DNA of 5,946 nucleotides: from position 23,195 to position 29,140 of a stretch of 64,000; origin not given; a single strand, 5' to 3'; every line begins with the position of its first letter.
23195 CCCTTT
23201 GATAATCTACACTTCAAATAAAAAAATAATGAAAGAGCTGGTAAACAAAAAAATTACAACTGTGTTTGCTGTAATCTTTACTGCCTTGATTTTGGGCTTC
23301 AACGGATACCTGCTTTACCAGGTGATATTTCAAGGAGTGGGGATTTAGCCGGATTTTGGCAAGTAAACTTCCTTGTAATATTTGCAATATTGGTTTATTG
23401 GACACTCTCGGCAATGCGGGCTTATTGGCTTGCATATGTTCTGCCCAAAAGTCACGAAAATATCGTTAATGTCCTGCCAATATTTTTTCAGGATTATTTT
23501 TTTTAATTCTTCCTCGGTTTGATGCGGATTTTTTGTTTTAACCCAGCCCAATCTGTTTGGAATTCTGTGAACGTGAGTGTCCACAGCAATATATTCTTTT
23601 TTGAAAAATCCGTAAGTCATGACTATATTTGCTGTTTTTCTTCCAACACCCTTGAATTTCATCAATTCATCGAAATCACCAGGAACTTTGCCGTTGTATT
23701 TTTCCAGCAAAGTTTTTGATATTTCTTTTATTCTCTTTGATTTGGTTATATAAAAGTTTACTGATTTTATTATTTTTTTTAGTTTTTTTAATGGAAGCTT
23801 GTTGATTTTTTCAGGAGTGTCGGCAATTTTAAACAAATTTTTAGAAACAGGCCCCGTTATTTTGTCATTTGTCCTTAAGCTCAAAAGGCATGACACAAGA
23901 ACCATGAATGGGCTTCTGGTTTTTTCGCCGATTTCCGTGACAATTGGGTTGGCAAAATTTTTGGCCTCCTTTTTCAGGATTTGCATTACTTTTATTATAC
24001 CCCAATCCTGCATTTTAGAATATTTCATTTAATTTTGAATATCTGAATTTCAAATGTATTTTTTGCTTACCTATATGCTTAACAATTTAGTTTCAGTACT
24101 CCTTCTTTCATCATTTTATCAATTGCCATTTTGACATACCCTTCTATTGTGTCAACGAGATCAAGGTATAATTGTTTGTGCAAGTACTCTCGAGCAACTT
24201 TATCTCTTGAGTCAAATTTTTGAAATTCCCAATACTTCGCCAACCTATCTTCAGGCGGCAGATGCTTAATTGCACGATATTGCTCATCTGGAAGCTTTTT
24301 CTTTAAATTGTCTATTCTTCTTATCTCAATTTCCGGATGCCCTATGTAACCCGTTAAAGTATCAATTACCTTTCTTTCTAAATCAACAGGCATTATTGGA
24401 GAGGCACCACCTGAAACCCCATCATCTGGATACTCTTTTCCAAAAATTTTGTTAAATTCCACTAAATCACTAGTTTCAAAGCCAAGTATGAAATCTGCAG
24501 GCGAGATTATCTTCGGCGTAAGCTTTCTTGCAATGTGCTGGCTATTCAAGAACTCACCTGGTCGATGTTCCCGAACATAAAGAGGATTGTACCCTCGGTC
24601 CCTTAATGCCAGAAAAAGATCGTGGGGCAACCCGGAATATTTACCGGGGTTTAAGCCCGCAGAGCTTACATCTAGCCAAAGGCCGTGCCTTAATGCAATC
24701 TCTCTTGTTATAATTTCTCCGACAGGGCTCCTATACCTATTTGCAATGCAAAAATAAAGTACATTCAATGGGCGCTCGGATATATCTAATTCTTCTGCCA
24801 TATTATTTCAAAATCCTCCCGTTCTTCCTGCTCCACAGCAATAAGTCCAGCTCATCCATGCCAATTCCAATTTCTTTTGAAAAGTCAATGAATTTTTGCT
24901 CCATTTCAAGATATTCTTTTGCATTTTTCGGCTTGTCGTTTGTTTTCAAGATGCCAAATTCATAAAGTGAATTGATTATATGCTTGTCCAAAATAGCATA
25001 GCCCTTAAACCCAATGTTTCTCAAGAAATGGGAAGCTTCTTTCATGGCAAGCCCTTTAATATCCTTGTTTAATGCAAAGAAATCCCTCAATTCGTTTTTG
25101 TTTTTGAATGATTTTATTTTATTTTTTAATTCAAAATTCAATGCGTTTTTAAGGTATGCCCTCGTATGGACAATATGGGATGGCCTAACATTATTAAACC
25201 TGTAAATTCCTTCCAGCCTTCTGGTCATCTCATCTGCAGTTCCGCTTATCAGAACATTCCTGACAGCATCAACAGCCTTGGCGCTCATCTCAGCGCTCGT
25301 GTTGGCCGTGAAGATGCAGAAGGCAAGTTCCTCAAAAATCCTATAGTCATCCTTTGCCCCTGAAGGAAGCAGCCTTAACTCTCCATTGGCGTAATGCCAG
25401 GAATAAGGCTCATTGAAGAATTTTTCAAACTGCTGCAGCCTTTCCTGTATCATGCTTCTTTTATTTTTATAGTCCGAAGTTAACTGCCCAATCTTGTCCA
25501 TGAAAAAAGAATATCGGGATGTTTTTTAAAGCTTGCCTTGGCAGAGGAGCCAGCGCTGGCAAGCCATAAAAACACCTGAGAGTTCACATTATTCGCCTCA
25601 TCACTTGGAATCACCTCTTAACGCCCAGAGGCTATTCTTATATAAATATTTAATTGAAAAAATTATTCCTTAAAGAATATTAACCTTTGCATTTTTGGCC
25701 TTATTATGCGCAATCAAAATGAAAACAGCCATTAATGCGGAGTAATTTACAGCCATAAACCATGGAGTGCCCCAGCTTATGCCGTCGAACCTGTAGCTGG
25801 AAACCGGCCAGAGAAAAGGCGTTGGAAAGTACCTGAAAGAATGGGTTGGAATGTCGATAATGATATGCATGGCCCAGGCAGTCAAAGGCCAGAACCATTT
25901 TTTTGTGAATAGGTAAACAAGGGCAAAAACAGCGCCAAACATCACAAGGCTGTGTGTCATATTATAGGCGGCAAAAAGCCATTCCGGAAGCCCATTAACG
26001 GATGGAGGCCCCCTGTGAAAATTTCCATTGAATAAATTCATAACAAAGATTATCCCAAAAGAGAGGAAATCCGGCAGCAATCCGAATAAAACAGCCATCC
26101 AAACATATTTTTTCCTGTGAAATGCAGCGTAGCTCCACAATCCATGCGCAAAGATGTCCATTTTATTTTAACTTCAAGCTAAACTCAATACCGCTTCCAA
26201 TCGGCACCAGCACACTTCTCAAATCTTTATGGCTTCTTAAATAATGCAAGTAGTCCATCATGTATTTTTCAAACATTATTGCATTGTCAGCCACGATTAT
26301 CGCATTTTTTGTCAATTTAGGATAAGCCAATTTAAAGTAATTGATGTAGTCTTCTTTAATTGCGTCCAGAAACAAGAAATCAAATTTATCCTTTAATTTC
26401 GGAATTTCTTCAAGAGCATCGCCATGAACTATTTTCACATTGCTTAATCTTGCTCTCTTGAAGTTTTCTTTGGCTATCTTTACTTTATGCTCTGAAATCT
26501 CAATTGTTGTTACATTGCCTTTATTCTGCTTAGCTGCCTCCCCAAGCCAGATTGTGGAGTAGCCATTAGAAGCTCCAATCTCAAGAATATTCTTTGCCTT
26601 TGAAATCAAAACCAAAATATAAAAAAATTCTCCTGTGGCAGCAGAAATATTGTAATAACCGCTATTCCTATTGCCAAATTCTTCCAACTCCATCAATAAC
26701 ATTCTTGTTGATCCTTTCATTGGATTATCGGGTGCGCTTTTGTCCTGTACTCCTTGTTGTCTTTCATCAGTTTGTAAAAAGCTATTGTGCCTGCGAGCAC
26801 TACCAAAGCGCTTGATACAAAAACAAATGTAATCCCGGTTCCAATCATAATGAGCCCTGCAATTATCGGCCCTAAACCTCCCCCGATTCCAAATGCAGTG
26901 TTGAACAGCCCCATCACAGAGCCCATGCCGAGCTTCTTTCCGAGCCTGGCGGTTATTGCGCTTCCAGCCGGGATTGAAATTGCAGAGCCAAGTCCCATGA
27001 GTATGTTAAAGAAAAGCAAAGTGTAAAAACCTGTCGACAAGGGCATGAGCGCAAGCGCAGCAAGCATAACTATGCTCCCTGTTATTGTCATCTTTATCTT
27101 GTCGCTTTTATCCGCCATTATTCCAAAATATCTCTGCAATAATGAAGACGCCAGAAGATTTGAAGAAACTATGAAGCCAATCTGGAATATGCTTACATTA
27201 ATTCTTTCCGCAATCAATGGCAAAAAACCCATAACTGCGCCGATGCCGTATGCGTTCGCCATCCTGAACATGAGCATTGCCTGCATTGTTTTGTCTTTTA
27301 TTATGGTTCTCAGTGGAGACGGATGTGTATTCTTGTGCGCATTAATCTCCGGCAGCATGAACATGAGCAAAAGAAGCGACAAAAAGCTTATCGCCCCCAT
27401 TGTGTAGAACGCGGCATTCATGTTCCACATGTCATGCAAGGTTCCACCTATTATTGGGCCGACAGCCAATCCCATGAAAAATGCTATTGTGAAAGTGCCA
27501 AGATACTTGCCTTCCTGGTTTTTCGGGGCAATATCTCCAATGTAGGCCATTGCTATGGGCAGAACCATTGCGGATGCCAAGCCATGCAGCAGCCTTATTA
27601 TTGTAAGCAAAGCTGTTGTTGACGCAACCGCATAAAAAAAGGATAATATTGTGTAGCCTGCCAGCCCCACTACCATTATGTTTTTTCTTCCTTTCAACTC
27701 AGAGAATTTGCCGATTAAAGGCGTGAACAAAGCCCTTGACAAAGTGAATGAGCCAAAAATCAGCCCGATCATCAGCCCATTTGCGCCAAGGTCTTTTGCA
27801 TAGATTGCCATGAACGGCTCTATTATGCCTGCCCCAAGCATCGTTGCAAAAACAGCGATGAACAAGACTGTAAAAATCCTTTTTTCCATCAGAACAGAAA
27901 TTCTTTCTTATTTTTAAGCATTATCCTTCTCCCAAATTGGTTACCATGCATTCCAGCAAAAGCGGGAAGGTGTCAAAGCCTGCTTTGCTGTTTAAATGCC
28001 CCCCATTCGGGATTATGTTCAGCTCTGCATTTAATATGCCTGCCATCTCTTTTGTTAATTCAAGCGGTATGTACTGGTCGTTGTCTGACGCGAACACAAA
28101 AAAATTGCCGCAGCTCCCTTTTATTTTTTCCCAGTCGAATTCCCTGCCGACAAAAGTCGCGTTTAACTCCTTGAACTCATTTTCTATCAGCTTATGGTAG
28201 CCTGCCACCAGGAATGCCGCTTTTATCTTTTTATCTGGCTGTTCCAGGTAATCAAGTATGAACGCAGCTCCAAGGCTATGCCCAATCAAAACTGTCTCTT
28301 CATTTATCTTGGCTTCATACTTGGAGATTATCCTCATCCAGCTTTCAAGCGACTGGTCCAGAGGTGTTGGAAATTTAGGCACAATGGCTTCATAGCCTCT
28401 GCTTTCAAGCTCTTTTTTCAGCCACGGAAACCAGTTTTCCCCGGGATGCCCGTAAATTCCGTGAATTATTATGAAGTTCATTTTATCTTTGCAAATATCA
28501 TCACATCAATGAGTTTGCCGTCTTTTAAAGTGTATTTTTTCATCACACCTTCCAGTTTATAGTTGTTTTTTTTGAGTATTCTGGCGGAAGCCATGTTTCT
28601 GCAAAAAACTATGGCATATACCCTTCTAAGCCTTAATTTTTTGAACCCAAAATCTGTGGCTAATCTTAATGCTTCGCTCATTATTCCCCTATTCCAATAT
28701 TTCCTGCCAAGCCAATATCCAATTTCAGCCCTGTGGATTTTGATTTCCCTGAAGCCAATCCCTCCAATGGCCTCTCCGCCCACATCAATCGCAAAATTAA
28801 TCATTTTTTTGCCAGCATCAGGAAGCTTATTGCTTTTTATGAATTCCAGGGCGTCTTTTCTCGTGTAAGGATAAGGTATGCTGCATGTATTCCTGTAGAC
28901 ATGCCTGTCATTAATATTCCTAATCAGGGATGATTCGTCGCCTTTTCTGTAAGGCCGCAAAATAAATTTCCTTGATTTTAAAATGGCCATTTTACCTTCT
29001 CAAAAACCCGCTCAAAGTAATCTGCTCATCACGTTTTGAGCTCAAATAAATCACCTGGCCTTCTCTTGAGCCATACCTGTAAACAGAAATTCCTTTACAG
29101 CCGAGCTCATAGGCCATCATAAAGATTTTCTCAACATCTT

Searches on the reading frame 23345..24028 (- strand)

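Call 22: search_protein_families(library=pfam, proteins=[window:23345-24028:-])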
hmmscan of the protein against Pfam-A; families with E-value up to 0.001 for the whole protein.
window:23345-24028:- (227 aa): 2 families
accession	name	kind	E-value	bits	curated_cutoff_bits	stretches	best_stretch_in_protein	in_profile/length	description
PF00730.31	HhH-GPD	-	5.5e-22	78.6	26.2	1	45-179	1-106/108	HhH-GPD superfamily base excision DNA repair protein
PF00633.29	HHH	-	3.9e-06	26.9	24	1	110-139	1-30/30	Helix-hairpin-helix motif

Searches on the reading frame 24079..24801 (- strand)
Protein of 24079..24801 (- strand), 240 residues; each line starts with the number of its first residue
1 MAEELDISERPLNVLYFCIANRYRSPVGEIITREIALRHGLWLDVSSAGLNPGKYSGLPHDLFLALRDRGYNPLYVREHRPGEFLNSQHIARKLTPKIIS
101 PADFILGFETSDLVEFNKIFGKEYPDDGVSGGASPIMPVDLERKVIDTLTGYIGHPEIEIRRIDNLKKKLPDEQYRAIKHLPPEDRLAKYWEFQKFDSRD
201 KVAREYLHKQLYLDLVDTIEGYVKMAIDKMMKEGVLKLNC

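Call 22: search_protein_families(library=pfam, proteins=[window:24079-24801:-])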
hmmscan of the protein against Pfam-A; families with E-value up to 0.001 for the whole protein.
window:24079-24801:- (240 aa): 1 family
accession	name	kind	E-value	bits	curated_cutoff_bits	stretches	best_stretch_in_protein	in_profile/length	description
PF01451.26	LMWPc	-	0.00022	21.9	23.2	0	14-72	1-61/144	Low molecular weight phosphotyrosine protein phosphatase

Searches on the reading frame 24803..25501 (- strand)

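Call 22: search_protein_families(library=pfam, proteins=[window:24803-25501:-])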
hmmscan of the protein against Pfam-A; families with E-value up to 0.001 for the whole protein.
window:24803-25501:- (232 aa): 1 family
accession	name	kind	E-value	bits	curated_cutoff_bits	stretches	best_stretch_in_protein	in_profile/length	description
PF22175.2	Ogg-HhH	-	7.5e-45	153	27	1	50-213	15-173/173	8-oxoguanine DNA glycosylase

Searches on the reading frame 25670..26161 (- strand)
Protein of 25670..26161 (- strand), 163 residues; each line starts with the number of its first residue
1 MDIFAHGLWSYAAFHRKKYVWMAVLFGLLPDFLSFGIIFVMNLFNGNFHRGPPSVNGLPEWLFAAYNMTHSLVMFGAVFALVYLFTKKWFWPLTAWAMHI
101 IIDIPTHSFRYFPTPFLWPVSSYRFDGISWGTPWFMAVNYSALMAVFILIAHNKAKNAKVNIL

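Call 22: search_protein_families(library=pfam, proteins=[window:25670-26161:-])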
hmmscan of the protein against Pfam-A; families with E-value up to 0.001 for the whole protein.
window:25670-26161:- (163 aa): 1 family
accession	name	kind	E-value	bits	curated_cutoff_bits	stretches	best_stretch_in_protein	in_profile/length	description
PF04307.19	YdjM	-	2.2e-05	24.4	29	1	17-152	27-149/176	YdjM inner membrane protein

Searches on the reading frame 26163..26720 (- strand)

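Call 22: search_protein_families(library=pfam, proteins=[window:26163-26720:-])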
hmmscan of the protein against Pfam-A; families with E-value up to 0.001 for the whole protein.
window:26163-26720:- (185 aa): 15 families
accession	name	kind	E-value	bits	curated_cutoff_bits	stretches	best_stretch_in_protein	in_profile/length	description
PF01596.23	Methyltransf_3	-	2.3e-23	83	22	1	7-152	9-160/204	O-methyltransferase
PF13578.12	Methyltransf_24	-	4.8e-16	60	26.3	1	46-146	1-104/105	Methyltransferase domain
PF13847.12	Methyltransf_31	-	5.4e-12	46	27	1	39-132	1-97/145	Methyltransferase domain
PF13649.12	Methyltransf_25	-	2.6e-10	41.3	27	1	45-118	1-70/97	Methyltransferase domain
PF01135.25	PCMT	-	1.2e-07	32.2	20.3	1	36-102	68-133/210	Protein-L-isoaspartate(D-aspartate) O-methyltransferase (PCMT)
PF08241.18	Methyltransf_11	-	5.6e-07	30.6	21.2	1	46-118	1-66/95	Methyltransferase domain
PF05175.20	MTS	-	7.6e-07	29.4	23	1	41-115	31-101/170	Methyltransferase small domain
PF01189.24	Methyltr_RsmB-F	-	2.9e-06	27.5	27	1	42-120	9-87/199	16S rRNA methyltransferase RsmB/F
PF07279.17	DUF1442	-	6.2e-06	26.2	27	1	85-180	87-183/218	Protein of unknown function (DUF1442)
PF02390.23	Methyltransf_4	-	8.4e-06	25.8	24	1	43-108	3-66/173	Putative methyltransferase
PF00398.26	RrnaAD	-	3.5e-05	23.5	24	1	39-109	28-92/263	Ribosomal RNA adenine dimethylase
PF08242.18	Methyltransf_12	-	4.2e-05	24.6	30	1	46-116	1-69/98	Methyltransferase domain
PF01209.24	Ubie_methyltran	-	6.4e-05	22.8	20.1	1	41-116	47-120/233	ubiE/COQ5 methyltransferase family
PF02527.21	GidB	-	0.00012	21.9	27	1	38-143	44-145/184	rRNA small subunit methyltransferase G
PF03602.21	Cons_hypoth95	-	0.00023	21.3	24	1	61-152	58-152/182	Conserved hypothetical protein 95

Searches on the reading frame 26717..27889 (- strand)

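Call 22: search_protein_families(library=pfam, proteins=[window:26717-27889:-])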
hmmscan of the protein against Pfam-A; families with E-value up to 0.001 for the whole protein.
window:26717-27889:- (390 aa): 6 families
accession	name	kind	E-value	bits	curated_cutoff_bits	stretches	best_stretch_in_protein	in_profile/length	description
PF07690.21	MFS_1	-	1.4e-58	198.9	33.4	2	9-207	1-213/347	Major Facilitator Superfamily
PF12832.13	MFS_1_like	-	4e-15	56.2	25.2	1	5-162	213-372/373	MFS_1 like family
PF05977.19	MFS_3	-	5.4e-13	48.7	27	2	239-379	49-194/524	Transmembrane secretion effector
PF06779.20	MFS_4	-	5.1e-09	36.4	26.3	1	67-369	57-362/364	Uncharacterised MFS-type transporter YbfB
PF00083.30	Sugar_tr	-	5.5e-07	29.3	22.3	1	11-181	19-193/452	Sugar (and other) transporter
PF03137.26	OATP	-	8.4e-06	24.8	25.8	1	94-155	135-196/545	Organic Anion Transporter Polypeptide (OATP) family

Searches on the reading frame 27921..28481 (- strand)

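Call 4: search_protein_families(library=pfam, proteins=[window:27921-28481:-])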
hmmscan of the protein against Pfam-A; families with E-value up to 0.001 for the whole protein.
window:27921-28481:- (186 aa): 5 families
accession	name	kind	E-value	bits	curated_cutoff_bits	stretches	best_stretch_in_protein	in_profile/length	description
PF06821.19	Ser_hydrolase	-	1.3e-24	87.5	22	1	3-175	1-166/172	Serine hydrolase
PF00561.26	Abhydrolase_1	-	1.9e-11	44.6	25.8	1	3-104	3-114/245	alpha/beta hydrolase fold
PF12697.13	Abhydrolase_6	-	5.4e-07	30.9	26.3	1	4-94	2-93/217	Alpha/beta hydrolase family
PF12695.13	Abhydrolase_5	-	1e-05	25.9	27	1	21-108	18-101/164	Alpha/beta hydrolase family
PF12146.15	Hydrolase_4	-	0.00012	21.9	27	1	55-115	73-134/239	Serine aminopeptidase, S33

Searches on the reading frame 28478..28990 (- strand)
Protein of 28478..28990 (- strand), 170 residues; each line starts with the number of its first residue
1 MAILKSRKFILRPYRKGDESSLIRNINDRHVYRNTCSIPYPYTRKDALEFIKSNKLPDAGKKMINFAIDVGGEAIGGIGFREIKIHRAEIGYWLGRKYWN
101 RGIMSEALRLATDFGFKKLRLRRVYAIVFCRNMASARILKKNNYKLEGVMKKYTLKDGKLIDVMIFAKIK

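Call 4: search_protein_families(library=pfam, proteins=[window:28478-28990:-])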
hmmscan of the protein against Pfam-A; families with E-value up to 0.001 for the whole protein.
window:28478-28990:- (170 aa): 3 families
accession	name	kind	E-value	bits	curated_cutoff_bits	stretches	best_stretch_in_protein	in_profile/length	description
PF13302.13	Acetyltransf_3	-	1e-26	94.7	25.4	1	9-143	2-136/138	Acetyltransferase (GNAT) domain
PF00583.31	Acetyltransf_1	-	1.6e-09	38.5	20.7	1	42-141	16-113/116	Acetyltransferase (GNAT) family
PF13420.13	Acetyltransf_4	-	5.3e-06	27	24.3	1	61-165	47-155/155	Acetyltransferase (GNAT) domain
